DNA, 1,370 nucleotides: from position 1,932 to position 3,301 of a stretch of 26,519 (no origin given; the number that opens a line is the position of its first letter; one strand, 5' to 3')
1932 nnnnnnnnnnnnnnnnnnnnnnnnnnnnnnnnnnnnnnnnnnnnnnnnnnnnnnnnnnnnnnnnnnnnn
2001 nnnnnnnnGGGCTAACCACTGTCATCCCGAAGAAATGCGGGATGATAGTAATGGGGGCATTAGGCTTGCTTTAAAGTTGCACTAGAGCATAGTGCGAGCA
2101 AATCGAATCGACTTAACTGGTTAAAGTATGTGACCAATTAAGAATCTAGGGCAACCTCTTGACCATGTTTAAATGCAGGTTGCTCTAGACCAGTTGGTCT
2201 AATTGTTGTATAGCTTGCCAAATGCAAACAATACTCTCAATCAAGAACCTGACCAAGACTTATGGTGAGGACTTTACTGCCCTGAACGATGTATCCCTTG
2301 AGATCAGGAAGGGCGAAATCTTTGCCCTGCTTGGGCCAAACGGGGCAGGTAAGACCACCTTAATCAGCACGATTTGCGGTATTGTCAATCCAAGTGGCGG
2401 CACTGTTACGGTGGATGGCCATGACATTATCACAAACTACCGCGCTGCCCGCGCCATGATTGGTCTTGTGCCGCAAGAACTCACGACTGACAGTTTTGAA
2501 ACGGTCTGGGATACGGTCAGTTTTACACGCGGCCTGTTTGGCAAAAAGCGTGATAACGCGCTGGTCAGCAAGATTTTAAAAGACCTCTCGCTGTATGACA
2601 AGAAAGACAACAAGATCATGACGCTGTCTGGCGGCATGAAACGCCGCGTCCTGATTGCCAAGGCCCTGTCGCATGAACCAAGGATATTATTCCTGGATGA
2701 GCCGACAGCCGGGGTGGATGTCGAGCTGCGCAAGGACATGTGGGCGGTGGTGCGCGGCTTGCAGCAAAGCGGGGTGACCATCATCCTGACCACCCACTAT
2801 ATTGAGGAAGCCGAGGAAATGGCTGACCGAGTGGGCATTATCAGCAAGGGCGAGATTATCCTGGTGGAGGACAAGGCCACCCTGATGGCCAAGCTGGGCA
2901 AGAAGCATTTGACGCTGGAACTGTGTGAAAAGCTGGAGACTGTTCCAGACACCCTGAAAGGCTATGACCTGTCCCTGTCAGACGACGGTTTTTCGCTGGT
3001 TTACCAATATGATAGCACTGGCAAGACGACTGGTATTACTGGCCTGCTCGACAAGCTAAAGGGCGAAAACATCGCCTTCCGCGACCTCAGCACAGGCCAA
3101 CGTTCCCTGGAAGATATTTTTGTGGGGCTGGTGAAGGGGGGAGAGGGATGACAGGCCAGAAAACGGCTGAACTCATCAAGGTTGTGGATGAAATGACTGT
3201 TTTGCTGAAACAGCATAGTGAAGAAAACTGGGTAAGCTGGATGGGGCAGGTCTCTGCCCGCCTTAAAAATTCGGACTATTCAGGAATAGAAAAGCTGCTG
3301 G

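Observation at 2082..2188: MITE-like element family of about 105 bp in three copies (2082-2188, 14024-14126, 24679-24784)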

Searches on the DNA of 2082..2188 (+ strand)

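Call 35: search_dna_similar(query=window:2082-2188:+, collection=plasmids, mode=distant, max_evalue=1)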
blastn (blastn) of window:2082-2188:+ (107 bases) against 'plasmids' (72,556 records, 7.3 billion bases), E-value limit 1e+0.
No match.

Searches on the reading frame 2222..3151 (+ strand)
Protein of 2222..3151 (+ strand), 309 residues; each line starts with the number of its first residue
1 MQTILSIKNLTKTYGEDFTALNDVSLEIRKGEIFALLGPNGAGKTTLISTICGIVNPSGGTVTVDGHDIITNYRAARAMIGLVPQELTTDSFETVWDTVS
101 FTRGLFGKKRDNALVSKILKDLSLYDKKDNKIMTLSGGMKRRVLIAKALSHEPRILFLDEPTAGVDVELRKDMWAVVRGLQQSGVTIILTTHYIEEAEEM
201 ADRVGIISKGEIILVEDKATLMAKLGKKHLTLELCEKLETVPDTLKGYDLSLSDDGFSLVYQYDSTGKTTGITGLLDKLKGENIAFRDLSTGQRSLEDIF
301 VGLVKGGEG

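Call 12: search_protein_families(library=ncbifam, proteins=[window:2222-3151:+])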
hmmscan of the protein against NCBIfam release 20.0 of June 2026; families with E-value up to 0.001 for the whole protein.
window:2222-3151:+ (309 aa): 192 families (the best 25 are shown)
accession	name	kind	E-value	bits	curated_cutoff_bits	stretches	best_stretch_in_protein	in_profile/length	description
TIGR01188.1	drrA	subfamily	2.4e-74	250.4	312.45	1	12-303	1-300/302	daunorubicin resistance ABC transporter, ATP-binding protein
TIGR03864.1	PQQ_ABC_ATP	hypoth_equivalog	8.7e-54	182.5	302.25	1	5-230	2-228/236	ABC transporter, ATP-binding subunit, PQQ-dependent alcohol dehydrogenase system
NF010060.0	PRK13537.1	equivalog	1.2e-49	168.9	521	1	3-216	14-228/314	nodulation factor ABC transporter ATP-binding protein NodI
NF010059.0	PRK13536.1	equivalog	2e-49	168.2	549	1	5-215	44-255/342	nodulation factor ABC transporter ATP-binding protein NodI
TIGR01288.1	nodI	equivalog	1.5e-46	158.8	424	1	6-215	6-216/303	nodulation factor ABC transporter ATP-binding protein NodI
TIGR03522.1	GldA_ABC_ATP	equivalog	6e-45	154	402.6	1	5-246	3-245/301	gliding motility-associated ABC transporter ATP-binding subunit GldA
TIGR04521.1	ECF_ATPase_2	equivalog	1.4e-44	152.3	330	1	7-225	3-236/279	energy-coupling factor transporter ATPase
TIGR04406.1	LPS_export_lptB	equivalog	1.7e-44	151.9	240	1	5-224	2-225/239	LPS export ABC transporter ATP-binding protein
NF033858.1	ABC2_perm_RbbA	equivalog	2.3e-43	148.3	1050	1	4-234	266-497/909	ribosome-associated ATPase/putative transporter RbbA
TIGR00968.1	3a0106s01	subfamily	5e-43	147.3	342.75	1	6-222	2-219/237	sulfate ABC transporter ATP-binding protein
NF043075.1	MMSYN1_0197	equivalog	7.2e-43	146.8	550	1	4-213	2-212/341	spermidine/putrescine ABC transporter ATP-binding protein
NF040840.2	tungstate_WtpC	equivalog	7.2e-42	143.9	440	1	5-224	2-221/347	tungstate ABC transporter ATP-binding protein WtpC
TIGR03265.1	PhnT2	equivalog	8.9e-41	140.3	457.7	1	2-213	2-214/353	putative 2-aminoethylphosphonate ABC transporter ATP-binding protein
TIGR03740.1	galliderm_ABC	subfamily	1.2e-40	139.5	309.75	1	5-215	1-205/223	lantibiotic protection ABC transporter ATP-binding subunit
TIGR04520.1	ECF_ATPase_1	equivalog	2.9e-40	138.4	315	1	6-224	2-226/269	energy-coupling factor transporter ATPase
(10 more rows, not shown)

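Call 13: find_encoding_contigs(protein=window:2222-3151:+, flank=10000, max_places=10)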
Protein window:2222-3151:+ (309 aa): no gene with exactly this product is on record in the collection.

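Call 47: find_homologous_proteins(query=window:2222-3151:+, max_evalue=1e-40)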
Query window:2222-3151:+ (309 aa): 8000 proteins with E <= 1e-40 among 8000 candidates; the best 120 are listed.
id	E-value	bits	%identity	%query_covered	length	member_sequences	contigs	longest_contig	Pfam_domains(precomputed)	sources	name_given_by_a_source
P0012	4.4e-196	668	100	100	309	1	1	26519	PF00005.34,PF13304.13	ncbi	-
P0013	4.1e-163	560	85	99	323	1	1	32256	PF00005.34,PF13304.13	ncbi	-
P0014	5.4e-141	487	73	99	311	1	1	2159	PF00005.34,PF13304.13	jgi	jgi:ABC-2 type transport system ATP-binding protein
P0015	2.0e-140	485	73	100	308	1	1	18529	PF00005.34,PF13304.13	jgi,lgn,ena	-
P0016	2.6e-140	485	73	99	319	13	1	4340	PF00005.34,PF13304.13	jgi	jgi:ABC-2 type transport system ATP-binding protein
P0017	3.1e-140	485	74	99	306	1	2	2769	PF00005.34,PF13304.13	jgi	jgi:ABC-2 type transport system ATP-binding protein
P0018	4.2e-140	484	72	100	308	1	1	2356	PF00005.34,PF13304.13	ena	-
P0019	5.1e-140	484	73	99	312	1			PF00005.34,PF13304.13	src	-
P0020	8.4e-140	483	74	99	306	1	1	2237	PF00005.34,PF13304.13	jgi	jgi:ABC-2 type transport system ATP-binding protein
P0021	1.3e-139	483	73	99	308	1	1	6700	PF00005.34,PF13304.13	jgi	jgi:ABC-2 type transport system ATP-binding protein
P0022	1.3e-139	483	73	99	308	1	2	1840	PF00005.34,PF13304.13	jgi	jgi:ABC-2 type transport system ATP-binding protein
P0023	1.7e-139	482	73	99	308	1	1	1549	PF00005.34,PF13304.13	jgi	jgi:ABC-2 type transport system ATP-binding protein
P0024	1.8e-139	482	73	99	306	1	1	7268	PF00005.34,PF13304.13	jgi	jgi:ABC-2 type transport system ATP-binding protein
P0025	1.8e-139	482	73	99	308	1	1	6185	PF00005.34,PF13304.13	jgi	jgi:ABC-2 type transport system ATP-binding protein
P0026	3.0e-139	482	74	99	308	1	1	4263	PF00005.34,PF00004.36,PF13304.13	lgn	-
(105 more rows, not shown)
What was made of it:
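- Closest known: Bru-RS1 and Bru-RS2 of Brucella. Same: The host belongs to the same broad group: the best named protein hits here are Hyphomicrobiales (call 47).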

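Call 48: find_encoding_contigs(protein=P0013, flank=10000, max_places=3)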
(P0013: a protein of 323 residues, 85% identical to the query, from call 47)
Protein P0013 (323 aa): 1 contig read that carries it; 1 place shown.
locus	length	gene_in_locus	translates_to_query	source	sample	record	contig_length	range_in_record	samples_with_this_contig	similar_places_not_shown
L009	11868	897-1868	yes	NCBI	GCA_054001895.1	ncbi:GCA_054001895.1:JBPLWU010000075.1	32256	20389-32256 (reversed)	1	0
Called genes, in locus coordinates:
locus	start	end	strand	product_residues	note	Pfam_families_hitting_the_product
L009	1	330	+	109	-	?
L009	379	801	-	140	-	-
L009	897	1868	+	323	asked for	PF00005:ABC_tran, PF13304:AAA_21 (faint)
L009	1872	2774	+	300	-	PF00892:EamA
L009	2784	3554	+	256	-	PF01061:ABC2_membrane, PF12698:ABC2_membrane_3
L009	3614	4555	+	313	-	-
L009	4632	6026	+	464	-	PF00171:Aldedh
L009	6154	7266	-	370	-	PF04392:ABC_sub_bind (faint)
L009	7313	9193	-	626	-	PF00027:cNMP_binding, PF00939:Na_sulph_symp, PF03600:CitMHS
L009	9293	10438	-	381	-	PF12849:PBP_like_2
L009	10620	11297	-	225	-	PF02230:Abhydrolase_2, PF00561:Abhydrolase_1 (faint), PF03959:FSH1, PF12146:Hydrolase_4 (faint), PF12697:Abhydrolase_6 (faint), PF01738:DLH, PF00326:Peptidase_S9 (faint)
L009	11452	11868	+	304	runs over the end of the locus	PF00749:tRNA-synt_1c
